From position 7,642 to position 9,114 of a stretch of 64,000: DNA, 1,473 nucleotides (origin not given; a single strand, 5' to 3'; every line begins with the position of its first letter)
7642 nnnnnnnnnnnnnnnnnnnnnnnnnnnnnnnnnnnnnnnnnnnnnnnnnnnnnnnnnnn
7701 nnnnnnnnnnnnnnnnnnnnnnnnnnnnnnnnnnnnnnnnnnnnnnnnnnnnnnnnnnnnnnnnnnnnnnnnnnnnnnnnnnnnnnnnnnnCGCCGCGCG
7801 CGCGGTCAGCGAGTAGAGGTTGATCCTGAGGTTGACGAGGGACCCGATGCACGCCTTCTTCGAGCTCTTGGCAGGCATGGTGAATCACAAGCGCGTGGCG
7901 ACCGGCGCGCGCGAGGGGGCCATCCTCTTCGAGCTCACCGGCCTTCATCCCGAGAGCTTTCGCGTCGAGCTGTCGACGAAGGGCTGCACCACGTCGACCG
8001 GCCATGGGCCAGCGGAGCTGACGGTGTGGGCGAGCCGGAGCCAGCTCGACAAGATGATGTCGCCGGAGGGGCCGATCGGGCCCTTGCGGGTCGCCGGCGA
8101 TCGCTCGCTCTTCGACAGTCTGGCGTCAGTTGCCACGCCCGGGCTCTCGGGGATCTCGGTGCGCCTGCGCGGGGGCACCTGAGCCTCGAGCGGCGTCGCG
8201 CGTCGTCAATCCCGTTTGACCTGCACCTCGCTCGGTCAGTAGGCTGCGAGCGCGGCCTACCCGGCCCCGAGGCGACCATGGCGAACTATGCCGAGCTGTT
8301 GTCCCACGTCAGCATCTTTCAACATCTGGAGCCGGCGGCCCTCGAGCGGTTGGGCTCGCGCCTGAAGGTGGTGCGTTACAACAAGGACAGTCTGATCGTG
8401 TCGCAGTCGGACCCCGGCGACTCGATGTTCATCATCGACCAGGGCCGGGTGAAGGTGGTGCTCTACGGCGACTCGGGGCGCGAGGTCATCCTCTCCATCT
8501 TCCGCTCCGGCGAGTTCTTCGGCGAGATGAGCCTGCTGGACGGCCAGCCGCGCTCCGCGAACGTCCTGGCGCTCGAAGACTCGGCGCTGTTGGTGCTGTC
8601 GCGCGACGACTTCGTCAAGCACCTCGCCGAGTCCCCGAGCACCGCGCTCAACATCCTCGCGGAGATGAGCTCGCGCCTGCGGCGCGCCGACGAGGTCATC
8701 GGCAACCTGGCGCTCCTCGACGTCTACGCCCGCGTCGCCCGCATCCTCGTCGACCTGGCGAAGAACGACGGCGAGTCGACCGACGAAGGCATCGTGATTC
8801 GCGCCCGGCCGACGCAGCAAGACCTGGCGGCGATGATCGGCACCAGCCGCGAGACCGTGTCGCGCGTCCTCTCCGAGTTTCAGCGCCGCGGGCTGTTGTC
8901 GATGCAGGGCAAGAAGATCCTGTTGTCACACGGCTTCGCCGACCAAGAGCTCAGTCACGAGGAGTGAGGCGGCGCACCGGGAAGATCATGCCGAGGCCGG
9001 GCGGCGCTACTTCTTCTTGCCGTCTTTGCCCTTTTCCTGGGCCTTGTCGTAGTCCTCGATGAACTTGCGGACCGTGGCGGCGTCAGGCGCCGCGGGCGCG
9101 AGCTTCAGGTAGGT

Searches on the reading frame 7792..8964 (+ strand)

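Call 61: search_protein_families(library=pfam, proteins=[window:7792-8964:+], max_evalue=0.0001)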
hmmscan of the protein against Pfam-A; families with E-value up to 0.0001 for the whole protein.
window:7792-8964:+ (391 aa): 5 families
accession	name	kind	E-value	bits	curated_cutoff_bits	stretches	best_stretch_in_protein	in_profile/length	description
PF00027.35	cNMP_binding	-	4.8e-25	87.8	27.5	1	194-279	2-87/89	Cyclic nucleotide-binding domain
PF13545.12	HTH_Crp_2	-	7.9e-18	64.6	27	1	313-377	1-60/70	Crp-like helix-turn-helix domain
PF00325.26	Crp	-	1.3e-09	38.1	21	1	341-369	4-32/32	Bacterial regulatory proteins, crp family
PF12802.13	MarR_2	-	1.8e-05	25.2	27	0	340-369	21-50/61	MarR family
PF25213.1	HVO_A0261_N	-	1.8e-05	25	35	1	341-373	26-58/86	HVO_A0261 N-terminal domain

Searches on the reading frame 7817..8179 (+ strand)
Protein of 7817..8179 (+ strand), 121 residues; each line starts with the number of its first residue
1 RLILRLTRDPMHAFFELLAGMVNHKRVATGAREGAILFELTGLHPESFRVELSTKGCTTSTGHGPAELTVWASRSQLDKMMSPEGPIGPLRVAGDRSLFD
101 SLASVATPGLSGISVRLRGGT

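Call 46: search_protein_families(library=pfam, proteins=[window:7817-8179:+], max_evalue=0.0001)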
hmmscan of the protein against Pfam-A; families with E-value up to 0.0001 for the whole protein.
window:7817-8179:+ (121 aa): 1 family
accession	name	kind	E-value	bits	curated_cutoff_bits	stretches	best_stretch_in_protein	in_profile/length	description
PF14864.11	Alkyl_sulf_C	-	7.7e-05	23.3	27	1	10-105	12-112/125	Alkyl sulfatase C-terminal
